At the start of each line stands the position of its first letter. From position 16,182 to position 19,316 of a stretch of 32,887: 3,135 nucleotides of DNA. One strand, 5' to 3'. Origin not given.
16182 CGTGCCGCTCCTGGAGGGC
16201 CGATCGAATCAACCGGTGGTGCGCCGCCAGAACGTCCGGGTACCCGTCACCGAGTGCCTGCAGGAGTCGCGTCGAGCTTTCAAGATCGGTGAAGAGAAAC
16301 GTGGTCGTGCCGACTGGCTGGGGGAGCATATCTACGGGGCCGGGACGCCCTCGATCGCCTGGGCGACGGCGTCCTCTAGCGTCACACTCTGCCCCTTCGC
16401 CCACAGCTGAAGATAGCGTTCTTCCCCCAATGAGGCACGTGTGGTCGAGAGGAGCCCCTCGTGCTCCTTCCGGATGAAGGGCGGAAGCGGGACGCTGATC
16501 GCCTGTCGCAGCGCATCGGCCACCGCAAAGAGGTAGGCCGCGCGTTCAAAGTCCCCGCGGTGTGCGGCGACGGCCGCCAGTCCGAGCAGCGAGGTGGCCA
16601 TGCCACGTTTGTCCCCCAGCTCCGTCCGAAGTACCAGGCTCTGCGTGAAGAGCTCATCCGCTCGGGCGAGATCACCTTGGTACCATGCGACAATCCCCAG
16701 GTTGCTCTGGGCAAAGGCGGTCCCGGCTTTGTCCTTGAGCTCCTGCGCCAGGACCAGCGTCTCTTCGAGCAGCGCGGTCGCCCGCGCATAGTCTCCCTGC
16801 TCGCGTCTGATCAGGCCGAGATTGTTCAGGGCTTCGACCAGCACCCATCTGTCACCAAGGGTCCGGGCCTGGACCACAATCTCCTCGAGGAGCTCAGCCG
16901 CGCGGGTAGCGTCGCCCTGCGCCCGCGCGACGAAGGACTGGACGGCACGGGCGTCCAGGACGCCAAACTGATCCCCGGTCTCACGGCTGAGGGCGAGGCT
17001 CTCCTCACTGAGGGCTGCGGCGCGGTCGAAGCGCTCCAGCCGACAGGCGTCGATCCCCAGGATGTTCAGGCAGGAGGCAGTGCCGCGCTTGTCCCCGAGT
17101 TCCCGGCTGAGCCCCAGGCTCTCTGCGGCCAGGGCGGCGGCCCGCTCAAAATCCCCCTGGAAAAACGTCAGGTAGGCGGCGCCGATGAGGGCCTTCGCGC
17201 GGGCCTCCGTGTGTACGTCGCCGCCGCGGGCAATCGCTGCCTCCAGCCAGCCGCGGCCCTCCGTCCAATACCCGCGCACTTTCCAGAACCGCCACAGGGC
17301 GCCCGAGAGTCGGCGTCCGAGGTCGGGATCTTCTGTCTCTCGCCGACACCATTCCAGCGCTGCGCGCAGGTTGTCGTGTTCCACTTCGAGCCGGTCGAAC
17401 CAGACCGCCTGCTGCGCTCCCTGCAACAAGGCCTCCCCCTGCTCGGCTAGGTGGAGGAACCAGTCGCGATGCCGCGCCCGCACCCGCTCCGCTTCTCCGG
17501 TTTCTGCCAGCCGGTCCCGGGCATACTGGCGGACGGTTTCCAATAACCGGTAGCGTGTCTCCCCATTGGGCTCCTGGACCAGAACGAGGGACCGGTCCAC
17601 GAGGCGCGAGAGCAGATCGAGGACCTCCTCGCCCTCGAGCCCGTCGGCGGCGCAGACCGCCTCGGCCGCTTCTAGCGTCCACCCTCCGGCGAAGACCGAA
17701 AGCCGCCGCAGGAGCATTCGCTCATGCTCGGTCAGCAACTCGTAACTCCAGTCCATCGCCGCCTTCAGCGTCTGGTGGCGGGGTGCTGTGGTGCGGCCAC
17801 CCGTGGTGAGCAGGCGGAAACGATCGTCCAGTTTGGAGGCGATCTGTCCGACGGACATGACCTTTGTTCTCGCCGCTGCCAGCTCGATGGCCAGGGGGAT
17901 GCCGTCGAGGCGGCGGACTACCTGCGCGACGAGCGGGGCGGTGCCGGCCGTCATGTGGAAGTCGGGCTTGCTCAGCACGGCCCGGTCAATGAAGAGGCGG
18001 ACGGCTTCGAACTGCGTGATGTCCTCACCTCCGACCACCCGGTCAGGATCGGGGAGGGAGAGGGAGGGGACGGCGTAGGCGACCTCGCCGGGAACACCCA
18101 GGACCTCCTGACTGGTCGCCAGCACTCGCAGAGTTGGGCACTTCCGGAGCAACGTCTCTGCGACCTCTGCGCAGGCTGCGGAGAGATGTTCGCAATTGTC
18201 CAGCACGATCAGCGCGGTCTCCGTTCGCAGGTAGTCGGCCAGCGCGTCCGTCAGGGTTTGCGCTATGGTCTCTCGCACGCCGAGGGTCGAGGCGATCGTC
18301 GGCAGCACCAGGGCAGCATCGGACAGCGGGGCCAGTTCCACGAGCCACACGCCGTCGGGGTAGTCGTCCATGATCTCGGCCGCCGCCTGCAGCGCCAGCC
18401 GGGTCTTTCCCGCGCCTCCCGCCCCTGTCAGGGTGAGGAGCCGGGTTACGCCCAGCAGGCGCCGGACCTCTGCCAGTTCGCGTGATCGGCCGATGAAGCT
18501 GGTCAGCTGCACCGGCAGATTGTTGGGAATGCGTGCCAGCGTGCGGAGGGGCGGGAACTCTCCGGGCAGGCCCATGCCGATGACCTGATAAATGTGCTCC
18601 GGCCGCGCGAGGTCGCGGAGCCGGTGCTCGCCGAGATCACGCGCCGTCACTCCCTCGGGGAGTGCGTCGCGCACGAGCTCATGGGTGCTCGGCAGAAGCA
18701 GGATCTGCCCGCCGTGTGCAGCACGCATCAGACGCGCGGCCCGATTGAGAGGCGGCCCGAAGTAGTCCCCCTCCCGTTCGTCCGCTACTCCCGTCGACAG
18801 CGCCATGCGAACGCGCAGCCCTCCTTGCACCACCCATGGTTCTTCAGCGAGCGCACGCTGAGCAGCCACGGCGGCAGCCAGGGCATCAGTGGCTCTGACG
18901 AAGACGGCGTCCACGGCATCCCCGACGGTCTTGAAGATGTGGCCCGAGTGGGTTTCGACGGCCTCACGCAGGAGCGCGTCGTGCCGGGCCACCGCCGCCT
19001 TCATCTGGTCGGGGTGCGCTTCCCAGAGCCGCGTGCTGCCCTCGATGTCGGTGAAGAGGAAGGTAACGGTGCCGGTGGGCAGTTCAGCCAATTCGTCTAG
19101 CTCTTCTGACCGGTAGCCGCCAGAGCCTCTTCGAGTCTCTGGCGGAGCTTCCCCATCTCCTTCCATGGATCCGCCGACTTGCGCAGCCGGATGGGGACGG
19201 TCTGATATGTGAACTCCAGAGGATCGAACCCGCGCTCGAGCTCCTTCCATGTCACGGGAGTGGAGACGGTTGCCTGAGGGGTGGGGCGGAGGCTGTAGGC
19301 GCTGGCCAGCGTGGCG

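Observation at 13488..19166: Tandem cyclase-STAND NTPase-TPR paralogues lacking any DNA-binding domain: a candidate signalling or defence-like module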

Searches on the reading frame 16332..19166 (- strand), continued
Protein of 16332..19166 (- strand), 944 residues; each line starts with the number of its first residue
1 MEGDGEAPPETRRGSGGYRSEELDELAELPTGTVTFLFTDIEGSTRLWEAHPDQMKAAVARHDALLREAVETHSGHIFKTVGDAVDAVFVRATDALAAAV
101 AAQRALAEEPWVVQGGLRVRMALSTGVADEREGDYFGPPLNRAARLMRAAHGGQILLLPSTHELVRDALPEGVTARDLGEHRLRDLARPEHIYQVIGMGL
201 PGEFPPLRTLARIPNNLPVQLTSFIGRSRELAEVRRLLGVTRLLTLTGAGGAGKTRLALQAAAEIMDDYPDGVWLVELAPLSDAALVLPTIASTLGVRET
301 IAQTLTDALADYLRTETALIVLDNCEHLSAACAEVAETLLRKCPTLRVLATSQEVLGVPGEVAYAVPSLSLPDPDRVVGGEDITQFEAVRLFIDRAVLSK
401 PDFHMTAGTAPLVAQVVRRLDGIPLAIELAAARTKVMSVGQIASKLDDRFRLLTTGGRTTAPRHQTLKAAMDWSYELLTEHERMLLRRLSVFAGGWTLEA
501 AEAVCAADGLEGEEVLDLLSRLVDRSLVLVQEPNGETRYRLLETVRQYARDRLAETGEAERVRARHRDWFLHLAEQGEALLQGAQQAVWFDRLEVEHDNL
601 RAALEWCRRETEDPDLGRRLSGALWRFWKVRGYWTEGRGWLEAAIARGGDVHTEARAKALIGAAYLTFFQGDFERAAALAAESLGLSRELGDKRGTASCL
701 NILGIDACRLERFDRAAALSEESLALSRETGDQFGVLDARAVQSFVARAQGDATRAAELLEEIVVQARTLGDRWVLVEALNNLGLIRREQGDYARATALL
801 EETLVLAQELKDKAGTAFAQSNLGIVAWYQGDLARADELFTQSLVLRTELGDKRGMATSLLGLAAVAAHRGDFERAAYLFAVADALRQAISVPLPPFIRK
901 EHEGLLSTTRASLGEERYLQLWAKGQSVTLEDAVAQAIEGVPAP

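Call 48: predict_structure(alignment_id=A3)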
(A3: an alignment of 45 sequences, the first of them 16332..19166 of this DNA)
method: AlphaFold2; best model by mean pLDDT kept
length: 944 residues; sequences in the alignment: 45
mean_pLDDT: 83.8   pTM: 0.56
mean pLDDT of the five models: 83.8, 83.5, 82.5, 80.4, 79.2
residues with pLDDT >= 90: 481; 70-90: 328; 50-70: 73; < 50: 62
segments of 3 or more residues with pLDDT < 50: 1-27, 210-213, 219-223, 448-469, 941-944
pLDDT, mean of each block of 10 residues (from residue 1): 31 24 43 92 81 87 95 91 89 96 93 86 90 77 87 92 91 88 67 91 69 53 63 90 88 80 82 80 80 76 82 87 84 92 93 87 87 67 80 79 79 82 67 70 60 28 41 71 94 90 90 85 74 76 78 88 95 94 93 94 89 86 96 95 83 91 96 95 96 96 93 94 97 95 92 94 96 95 94 96 96 97 96 97 94 94 96 95 92 82 95 96 88 74 35
secondary structure, 60 per line:
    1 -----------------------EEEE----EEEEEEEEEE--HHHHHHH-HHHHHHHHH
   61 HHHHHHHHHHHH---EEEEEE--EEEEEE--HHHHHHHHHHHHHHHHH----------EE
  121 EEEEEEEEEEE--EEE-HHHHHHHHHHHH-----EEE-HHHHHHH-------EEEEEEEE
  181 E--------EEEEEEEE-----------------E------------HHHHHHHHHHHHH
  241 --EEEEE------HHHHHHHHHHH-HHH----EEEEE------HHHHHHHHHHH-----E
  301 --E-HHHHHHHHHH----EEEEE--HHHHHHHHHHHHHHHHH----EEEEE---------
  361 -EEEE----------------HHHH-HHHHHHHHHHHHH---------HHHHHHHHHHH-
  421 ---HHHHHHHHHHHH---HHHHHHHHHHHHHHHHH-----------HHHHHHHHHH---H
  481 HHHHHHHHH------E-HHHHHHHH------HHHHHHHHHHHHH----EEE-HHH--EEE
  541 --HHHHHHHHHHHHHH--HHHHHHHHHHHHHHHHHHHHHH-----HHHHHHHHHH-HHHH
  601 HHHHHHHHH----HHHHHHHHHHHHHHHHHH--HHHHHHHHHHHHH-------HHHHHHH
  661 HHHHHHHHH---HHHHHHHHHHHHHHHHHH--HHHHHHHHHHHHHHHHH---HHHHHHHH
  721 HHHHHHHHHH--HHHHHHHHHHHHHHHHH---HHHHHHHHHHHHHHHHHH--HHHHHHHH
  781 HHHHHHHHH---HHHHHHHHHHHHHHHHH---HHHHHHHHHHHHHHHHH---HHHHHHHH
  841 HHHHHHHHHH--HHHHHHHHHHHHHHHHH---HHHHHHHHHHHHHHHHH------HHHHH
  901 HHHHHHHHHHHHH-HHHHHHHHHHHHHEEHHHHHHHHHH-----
elements in order (helices of 4 or more, strands of 3 or more residues): E24-27 E32-41 H44-50 H52-72 E76-81 E84-89 H92-108 E119-131 E134-136 H138-149 E155-157 H159-165 E173-181 E190-197 H228-240 E243-247 H254-264 E273-277 H284-294 H305-314 E319-323 H326-342 E347-351 E362-365 H382-385 H387-399 H409-419 H424-435 H439-455 H467-476 H480-489 H498-505 H512-524 E529-531 E538-540 H543-556 H559-580 H586-595 H597-609 H614-631 H634-646 H654-669 H673-690 H693-709 H713-730 H733-749 H753-770 H773-789 H793-809 H813-829 H833-850 H853-869 H873-889 H896-913 H915-927 H930-939

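Call 50: fold_search(model_id=the predicted structure, library=pdb)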
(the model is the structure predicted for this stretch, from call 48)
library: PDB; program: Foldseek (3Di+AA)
matches with E <= 10: 1706; with E <= 0.001: 392
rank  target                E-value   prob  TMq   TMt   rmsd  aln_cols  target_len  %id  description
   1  6mfv_A                1.5e-15  1.00  0.30  0.41  19.3       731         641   16  Crystal structure of the Signal Transduction ATPase with Numerous Domains (STAND) protein with a tetratricopeptide rep (released 2019-02-20)
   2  1fx2                  1.2e-10  1.00  0.17  0.66   4.2       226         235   28  STRUCTURAL ANALYSIS OF ADENYLATE CYCLASES FROM TRYPANOSOMA BRUCEI IN THEIR MONOMERIC STATE (released 2001-02-28)
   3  1fx4                  1.6e-10  1.00  0.18  0.71   3.2       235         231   29  STRUCTURE ANALYSIS OF ADENYLATE CYCLASES FROM TRYPANOSOMA BRUCEI IN THEIR MONOMERIC STATE (released 2001-02-28)
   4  4g2v_A                7.0e-10  1.00  0.23  0.56   7.1       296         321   25  Structure complex of LGN binding with FRMPD1 (released 2013-01-23)
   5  5a7d_H                7.3e-10  1.00  0.21  0.46  11.2       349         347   23  Tetrameric assembly of LGN with Inscuteable (released 2016-08-03)
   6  5d0e_B                1.2e-09  1.00  0.17  0.91   2.1       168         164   30  Crystal Structure of an adenylyl cyclase Ma1120-Cat in complex with GTP and calcium from Mycobacterium avium (released 2016-08-10)
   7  4wne_A                1.8e-09  1.00  0.24  0.57   7.4       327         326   23  Crystal structure of the TPR domain of LGN in complex with Frmpd4/Preso1 at 2.0 Angstrom resolution (released 2015-09-16)
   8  4a1s_B                1.8e-09  1.00  0.22  0.49   9.8       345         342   23  Crystallographic structure of the Pins:Insc complex (released 2012-03-28)
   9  5a7d_D                1.9e-09  1.00  0.20  0.46   9.5       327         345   24  Tetrameric assembly of LGN with Inscuteable (released 2016-08-03)
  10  4wp9_A                2.1e-09  1.00  0.16  0.90   1.9       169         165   30  Crystal structure of Adenylyl cyclase MA1120 from Mycobacterium Avium bound to 2'5'-DD-3'-ATP, Calcium and Magnesium i (released 2015-09-02)
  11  5a6c_B                2.2e-09  1.00  0.24  0.53   8.7       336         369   23  Concomitant binding of Afadin to LGN and F-actin directs planar spindle orientation (released 2015-12-30)
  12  5a7d_G                2.2e-09  1.00  0.21  0.47  10.3       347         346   23  Tetrameric assembly of LGN with Inscuteable (released 2016-08-03)
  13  3ro2_A                2.3e-09  1.00  0.24  0.57   6.9       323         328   23  Structures of the LGN/NuMA complex (released 2012-03-07)
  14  6hc2_E                2.9e-09  1.00  0.23  0.51   8.6       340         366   22  Crystal structure of NuMA/LGN hetero-hexamers (released 2019-05-29)
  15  5a7d_C                2.9e-09  1.00  0.21  0.47  10.2       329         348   25  Tetrameric assembly of LGN with Inscuteable (released 2016-08-03)
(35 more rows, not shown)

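Call 68: find_encoding_contigs(protein=P0038, flank=8000, max_places=2)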
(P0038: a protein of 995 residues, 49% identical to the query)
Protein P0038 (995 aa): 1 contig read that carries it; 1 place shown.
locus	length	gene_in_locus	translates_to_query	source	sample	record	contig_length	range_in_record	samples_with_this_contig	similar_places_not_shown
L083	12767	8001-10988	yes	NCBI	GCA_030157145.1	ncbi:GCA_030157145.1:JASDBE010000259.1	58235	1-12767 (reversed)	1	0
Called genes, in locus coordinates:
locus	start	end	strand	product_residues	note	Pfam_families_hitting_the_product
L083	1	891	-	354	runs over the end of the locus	PF13289:SIR2_2 (faint)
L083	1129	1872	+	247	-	PF05949:DUF881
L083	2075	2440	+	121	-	PF06947:DUF1290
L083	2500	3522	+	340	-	PF00044:Gp_dh_N, PF02800:Gp_dh_C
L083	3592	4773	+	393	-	PF00162:PGK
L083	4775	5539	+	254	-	PF00121:TIM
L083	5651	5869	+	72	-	PF03840:SecG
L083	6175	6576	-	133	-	PF01850:PIN (faint), PF13470:PIN_3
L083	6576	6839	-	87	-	PF01402:RHH_1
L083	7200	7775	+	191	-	-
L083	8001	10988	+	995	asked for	PF00211:Guanylate_cyc, PF13401:AAA_22 (weak), PF25872:HTH_77, PF13424:TPR_12, PF13374:TPR_10, PF13424:TPR_12, PF17874:TPR_MalT, PF13424:TPR_12, +12 more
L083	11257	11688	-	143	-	PF01850:PIN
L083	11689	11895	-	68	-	PF09957:VapB_antitoxin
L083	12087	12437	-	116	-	-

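Call 69: find_encoding_contigs(protein=P0056, flank=8000, max_places=2)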
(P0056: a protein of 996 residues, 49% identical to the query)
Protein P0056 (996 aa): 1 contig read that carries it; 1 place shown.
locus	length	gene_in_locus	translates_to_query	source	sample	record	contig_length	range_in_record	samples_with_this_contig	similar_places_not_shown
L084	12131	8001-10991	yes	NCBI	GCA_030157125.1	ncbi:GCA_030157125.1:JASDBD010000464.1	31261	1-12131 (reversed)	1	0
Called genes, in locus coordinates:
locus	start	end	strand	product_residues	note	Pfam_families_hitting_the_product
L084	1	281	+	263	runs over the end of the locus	PF00005:ABC_tran, PF13304:AAA_21 (faint)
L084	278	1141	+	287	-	PF00950:ABC-3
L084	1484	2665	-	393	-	PF02417:Chromate_transp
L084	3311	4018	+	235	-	-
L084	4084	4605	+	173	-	-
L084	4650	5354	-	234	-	PF13490:zf-HC2, PF22618:RskA_N (weak), PF10099:RskA_C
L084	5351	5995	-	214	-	PF07638:Sigma70_ECF (weak), PF04542:Sigma70_r2, PF08281:Sigma70_r4_2, PF04545:Sigma70_r4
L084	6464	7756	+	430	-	PF01494:FAD_binding_3 (faint), PF07992:Pyr_redox_2, PF13450:NAD_binding_8 (faint), PF00070:Pyr_redox, PF22366:NDH2_C (weak)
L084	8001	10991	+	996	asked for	PF00211:Guanylate_cyc, PF00931:NB-ARC (weak), PF13401:AAA_22 (weak), PF20703:nSTAND1 (weak), PF25872:HTH_77, PF13424:TPR_12, PF17874:TPR_MalT, PF13424:TPR_12, +11 more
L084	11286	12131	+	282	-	?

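Call 70: find_encoding_contigs(protein=P0081, flank=8000, max_places=2)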
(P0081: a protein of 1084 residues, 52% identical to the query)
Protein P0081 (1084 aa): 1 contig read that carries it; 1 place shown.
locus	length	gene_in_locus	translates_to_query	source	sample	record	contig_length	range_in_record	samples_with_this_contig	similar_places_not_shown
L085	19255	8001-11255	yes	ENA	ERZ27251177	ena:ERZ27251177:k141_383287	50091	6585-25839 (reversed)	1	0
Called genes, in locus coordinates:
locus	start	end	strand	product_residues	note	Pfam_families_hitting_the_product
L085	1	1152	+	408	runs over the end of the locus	PF18854:baeRF_family10, PF18844:baeRF_family2 (weak), PF18845:baeRF_family3 (faint), PF18846:baeRF_family5, PF18856:baeRF_family12 (weak)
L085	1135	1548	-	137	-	PF13801:Metal_resist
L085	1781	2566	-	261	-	PF09948:PpoB2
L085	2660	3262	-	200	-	PF07040:DUF1326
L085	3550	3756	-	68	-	PF00313:CSD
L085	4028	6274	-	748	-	PF01315:Ald_Xan_dh_C, PF02738:MoCoBD_1, PF20256:MoCoBD_2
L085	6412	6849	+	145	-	PF14489:QueF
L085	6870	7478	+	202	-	PF02592:Vut_1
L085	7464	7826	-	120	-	-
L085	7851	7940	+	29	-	-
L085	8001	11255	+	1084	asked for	PF00211:Guanylate_cyc (weak), PF00931:NB-ARC (weak), PF20703:nSTAND1 (weak), PF13401:AAA_22, PF25872:HTH_77, PF13374:TPR_10 (faint), PF13176:TPR_7 (faint), PF13424:TPR_12, +3 more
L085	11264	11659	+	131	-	PF13577:SnoaL_4 (weak), PF13474:SnoaL_3, PF14534:DUF4440, PF12680:SnoaL_2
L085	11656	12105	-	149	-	PF00293:NUDIX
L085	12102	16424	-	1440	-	PF00310:GATase_2, PF04898:Glu_syn_central, PF01645:Glu_synthase, PF01493:GXGXG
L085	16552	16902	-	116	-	PF00543:P-II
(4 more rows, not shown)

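Call 77: search_protein_families(library=padloc, proteins=[L010:3580-4035:+, L010:4131-4952:+, L022:13217-13612:+, L038:12289-12897:+, L044:5407-6069:-, L053:12172-12825:+, L053:13269-13892:+, L056:12836-13351:+, L047:19636-20334:+, L036:4433-5140:+], max_evalue=1e-8)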
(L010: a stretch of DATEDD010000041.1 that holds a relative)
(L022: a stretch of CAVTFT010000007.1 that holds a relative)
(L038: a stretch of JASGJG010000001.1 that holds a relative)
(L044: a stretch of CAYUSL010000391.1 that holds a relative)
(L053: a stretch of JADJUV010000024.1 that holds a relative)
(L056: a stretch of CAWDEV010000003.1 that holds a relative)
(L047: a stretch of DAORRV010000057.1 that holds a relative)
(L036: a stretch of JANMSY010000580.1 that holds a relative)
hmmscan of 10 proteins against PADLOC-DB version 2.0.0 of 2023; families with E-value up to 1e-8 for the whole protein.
L010:3580-4035:+ (152 aa): 0 families

L010:4131-4952:+ (274 aa): 3 families
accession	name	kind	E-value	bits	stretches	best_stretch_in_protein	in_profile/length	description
PDLC00734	PycC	-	1.5e-12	45.3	1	99-240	192-339/374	Pycsar cyclase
PDLC02367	PycC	-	4.1e-12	44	1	89-242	36-189/226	-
PDLC02368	PycC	-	5.3e-11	40.6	1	92-236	40-191/234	-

L022:13217-13612:+ (132 aa): 0 families

L038:12289-12897:+ (203 aa): 0 families

L044:5407-6069:- (221 aa): 0 families

L053:12172-12825:+ (218 aa): 1 family
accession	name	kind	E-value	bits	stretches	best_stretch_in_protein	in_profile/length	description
PDLC01169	TPR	-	8.7e-10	36.4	0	16-78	121-183/252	TPR repeats containing protein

L053:13269-13892:+ (208 aa): 0 families

L056:12836-13351:+ (172 aa): 0 families

L047:19636-20334:+ (233 aa): 0 families

L036:4433-5140:+ (236 aa): 0 families

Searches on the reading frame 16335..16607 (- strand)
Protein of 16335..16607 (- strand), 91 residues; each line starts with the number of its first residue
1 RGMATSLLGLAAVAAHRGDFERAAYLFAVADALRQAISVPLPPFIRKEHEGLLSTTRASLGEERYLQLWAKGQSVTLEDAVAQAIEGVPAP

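Call 78: search_protein_families(library=pfam, proteins=[window:16335-16607:-], max_evalue=10)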
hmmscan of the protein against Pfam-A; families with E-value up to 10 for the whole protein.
seq(91 aa): 2 families
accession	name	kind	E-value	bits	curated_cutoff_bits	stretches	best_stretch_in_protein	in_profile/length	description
PF07721.20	TPR_4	-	0.082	14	27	1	6-24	3-21/26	Tetratricopeptide repeat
PF13432.12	TPR_16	-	0.25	12.3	32.7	1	4-32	31-59/65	Tetratricopeptide repeat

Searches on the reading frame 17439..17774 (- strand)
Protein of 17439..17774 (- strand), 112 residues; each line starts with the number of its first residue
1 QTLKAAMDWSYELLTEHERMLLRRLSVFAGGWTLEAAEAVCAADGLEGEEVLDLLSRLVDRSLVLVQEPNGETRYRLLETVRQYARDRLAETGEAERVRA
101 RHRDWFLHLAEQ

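Call 78: search_protein_families(library=pfam, proteins=[window:17439-17774:-], max_evalue=10)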
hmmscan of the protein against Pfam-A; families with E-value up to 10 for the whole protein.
seq(112 aa): 3 families
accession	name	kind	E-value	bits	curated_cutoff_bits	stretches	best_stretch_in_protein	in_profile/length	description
PF23282.1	WHD_ROQ1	-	0.0052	17.4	24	1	14-70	3-56/76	Disease resistance protein Roq1-like, winged-helix domain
PF21296.3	APAF-1-like_WHD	-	0.089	13.4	27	1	40-70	23-53/68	Apoptotic protease-activating factor 1-like, winged-helix domain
PF22039.1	HUTI_composite_bact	-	0.28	11.3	25.5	1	87-103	8-24/26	Imidazolonepropionase-like composite domain, bacteria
